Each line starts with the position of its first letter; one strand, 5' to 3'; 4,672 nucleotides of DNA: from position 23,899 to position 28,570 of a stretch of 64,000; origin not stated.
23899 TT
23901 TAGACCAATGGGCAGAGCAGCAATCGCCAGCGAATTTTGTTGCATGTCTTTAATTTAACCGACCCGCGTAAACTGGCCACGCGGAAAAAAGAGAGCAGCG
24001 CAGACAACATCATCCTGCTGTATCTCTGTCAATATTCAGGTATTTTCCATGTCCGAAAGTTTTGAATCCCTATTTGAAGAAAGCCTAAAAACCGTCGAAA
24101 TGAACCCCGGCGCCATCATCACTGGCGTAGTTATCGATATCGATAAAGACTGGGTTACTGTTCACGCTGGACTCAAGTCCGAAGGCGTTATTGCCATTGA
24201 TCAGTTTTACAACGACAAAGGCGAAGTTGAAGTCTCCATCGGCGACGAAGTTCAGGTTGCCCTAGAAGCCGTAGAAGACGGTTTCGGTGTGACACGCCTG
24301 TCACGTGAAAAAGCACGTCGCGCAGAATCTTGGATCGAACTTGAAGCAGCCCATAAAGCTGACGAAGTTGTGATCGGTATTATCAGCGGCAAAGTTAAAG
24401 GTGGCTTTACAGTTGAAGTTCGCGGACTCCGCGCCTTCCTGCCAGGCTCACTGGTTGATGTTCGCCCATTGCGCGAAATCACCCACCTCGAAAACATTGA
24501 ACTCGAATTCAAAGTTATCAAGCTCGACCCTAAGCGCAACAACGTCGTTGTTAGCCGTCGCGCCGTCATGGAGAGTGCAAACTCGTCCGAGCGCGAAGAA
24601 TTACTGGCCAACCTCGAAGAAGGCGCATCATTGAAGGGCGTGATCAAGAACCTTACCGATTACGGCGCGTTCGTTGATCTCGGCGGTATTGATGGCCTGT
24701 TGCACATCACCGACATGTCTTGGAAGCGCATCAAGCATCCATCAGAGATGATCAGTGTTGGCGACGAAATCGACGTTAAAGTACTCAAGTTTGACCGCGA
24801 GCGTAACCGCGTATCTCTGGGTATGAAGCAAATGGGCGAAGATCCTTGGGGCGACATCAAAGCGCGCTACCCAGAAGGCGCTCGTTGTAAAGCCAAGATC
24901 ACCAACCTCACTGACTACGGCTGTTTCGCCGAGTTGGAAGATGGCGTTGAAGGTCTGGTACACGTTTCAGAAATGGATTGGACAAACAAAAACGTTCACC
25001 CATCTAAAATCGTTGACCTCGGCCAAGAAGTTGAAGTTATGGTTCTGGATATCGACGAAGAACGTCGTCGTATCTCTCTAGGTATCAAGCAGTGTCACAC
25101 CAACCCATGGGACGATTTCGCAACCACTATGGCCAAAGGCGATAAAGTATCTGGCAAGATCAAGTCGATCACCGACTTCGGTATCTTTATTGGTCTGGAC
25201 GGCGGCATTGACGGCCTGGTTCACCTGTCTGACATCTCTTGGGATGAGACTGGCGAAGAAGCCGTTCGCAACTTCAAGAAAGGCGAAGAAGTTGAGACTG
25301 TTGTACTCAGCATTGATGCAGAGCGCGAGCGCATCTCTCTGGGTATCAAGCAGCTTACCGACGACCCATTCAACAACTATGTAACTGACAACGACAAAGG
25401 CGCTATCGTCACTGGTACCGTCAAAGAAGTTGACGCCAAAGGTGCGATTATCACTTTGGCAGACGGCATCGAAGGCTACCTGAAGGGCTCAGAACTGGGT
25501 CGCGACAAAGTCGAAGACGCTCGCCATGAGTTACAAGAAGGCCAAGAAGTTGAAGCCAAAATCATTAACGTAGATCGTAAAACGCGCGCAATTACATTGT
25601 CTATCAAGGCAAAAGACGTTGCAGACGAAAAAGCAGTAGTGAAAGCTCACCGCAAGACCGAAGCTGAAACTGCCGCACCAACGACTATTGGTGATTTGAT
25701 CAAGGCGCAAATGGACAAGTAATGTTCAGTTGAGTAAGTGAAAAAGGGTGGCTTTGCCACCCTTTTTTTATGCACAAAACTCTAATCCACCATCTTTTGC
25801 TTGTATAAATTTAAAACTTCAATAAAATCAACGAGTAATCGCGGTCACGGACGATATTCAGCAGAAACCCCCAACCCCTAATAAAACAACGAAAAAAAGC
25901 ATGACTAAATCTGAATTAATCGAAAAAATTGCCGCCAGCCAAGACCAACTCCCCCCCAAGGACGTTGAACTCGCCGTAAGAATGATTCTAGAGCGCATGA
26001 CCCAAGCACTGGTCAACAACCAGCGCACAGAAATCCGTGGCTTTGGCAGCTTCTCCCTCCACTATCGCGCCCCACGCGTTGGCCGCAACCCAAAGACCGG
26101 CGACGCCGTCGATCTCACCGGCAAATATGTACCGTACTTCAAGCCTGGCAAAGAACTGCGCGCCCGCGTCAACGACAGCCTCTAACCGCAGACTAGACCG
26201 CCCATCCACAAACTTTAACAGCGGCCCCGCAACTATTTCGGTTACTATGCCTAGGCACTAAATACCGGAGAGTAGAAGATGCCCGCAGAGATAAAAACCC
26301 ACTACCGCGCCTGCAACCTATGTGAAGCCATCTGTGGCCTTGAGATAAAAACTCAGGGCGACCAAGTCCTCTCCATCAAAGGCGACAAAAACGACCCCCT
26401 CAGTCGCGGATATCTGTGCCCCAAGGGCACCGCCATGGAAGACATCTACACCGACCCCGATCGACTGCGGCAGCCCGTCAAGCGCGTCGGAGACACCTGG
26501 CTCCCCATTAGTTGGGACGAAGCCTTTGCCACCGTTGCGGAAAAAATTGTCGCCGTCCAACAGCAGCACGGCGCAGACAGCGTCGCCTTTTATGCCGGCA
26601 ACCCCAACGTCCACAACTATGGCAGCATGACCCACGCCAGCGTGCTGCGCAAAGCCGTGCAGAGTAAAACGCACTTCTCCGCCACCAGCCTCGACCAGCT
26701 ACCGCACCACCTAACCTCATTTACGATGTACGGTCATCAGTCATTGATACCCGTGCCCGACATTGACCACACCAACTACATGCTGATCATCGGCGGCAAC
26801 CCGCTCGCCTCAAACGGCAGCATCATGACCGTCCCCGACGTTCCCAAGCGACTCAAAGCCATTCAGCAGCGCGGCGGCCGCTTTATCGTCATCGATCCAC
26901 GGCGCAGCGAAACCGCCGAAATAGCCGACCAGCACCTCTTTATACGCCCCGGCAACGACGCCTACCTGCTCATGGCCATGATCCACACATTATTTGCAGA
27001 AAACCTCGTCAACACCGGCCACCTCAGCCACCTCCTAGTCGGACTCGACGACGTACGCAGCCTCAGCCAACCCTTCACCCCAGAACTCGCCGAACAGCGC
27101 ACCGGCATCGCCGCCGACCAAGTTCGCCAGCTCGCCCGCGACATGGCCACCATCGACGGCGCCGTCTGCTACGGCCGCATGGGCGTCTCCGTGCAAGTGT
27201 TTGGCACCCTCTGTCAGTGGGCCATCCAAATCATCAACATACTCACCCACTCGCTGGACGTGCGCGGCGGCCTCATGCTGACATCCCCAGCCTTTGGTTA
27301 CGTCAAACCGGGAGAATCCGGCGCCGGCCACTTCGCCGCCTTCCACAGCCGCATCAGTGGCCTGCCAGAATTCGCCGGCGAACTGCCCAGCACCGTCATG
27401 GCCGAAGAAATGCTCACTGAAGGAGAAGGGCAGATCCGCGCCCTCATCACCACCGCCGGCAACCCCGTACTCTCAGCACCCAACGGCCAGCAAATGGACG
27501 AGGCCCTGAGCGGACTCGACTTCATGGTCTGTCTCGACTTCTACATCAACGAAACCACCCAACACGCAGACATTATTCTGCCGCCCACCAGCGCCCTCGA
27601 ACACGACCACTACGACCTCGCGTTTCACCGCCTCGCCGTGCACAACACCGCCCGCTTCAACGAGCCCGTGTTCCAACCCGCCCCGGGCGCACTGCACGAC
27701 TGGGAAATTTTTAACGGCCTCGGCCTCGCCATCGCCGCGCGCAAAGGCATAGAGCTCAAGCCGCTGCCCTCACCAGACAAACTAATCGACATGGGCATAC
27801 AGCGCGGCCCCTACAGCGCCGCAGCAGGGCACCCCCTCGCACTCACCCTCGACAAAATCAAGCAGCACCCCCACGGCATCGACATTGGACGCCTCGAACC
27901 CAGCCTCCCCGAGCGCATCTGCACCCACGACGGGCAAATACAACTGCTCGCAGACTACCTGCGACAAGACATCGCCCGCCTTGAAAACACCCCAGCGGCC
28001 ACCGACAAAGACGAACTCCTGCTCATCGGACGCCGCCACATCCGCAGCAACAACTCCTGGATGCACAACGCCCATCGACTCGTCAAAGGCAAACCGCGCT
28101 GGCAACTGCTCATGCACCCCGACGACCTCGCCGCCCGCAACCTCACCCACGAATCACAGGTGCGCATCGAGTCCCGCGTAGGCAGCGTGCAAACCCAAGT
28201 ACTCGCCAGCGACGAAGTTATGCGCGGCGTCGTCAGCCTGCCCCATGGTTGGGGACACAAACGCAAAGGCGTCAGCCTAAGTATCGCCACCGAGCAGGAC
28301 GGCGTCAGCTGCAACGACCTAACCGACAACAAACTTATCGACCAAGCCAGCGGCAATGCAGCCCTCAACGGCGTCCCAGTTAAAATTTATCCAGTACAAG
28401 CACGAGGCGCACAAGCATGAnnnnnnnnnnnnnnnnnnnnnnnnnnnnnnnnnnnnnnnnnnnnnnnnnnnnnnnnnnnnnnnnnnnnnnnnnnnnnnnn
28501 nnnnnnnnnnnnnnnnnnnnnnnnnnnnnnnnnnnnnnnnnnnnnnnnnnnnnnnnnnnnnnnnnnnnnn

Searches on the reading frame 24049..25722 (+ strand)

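Call 16: search_protein_families(library=pfam, proteins=[window:24049-25722:+])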
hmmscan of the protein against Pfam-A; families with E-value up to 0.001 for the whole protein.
window:24049-25722:+ (557 aa): 4 families
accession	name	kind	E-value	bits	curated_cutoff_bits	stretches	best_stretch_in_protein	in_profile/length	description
PF00575.29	S1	-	1.1e-92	304.9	22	6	189-260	2-74/74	S1 RNA binding domain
PF23459.1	S1_RRP5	-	9.1e-24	84.3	27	1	450-518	3-71/72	RRP5 S1 domain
PF21710.3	Spt6_S1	-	2.2e-19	70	27.5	1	450-524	16-91/91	Spt6, S1/OB domain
PF17092.11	PCB_OB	-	0.00011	23.3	27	0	448-483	29-64/111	Penicillin-binding protein OB-like domain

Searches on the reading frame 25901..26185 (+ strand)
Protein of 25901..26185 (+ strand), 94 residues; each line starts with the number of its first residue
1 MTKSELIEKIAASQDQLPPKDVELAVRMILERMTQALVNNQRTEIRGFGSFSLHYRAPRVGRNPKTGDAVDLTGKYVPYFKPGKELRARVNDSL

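Call 16: search_protein_families(library=pfam, proteins=[window:25901-26185:+])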
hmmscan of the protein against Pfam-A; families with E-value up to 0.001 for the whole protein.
window:25901-26185:+ (94 aa): 2 families
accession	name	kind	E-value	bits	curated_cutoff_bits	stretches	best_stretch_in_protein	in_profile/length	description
PF00216.26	Bac_DNA_binding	-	1e-27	96.6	22.4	1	1-91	1-90/90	Bacterial DNA-binding protein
PF18291.6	HU-HIG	-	4.2e-05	24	26.2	1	2-91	33-119/125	HU domain fused to wHTH, Ig, or Glycine-rich motif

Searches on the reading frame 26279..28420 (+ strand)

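Call 16: search_protein_families(library=pfam, proteins=[window:26279-28420:+])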
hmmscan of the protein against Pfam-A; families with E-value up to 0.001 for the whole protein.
window:26279-28420:+ (713 aa): 3 families
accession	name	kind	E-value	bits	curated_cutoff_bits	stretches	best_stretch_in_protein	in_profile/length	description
PF00384.28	Molybdopterin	-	1.6e-34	119.9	24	1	62-481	1-350/353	Molybdopterin oxidoreductase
PF01568.27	Molydop_binding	-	3e-22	79.2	26.8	1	580-699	1-109/110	Molydopterin dinucleotide binding domain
PF04879.21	Molybdop_Fe4S4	-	6.3e-11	42.5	22.7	1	9-56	5-52/55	Molybdopterin oxidoreductase Fe4S4 domain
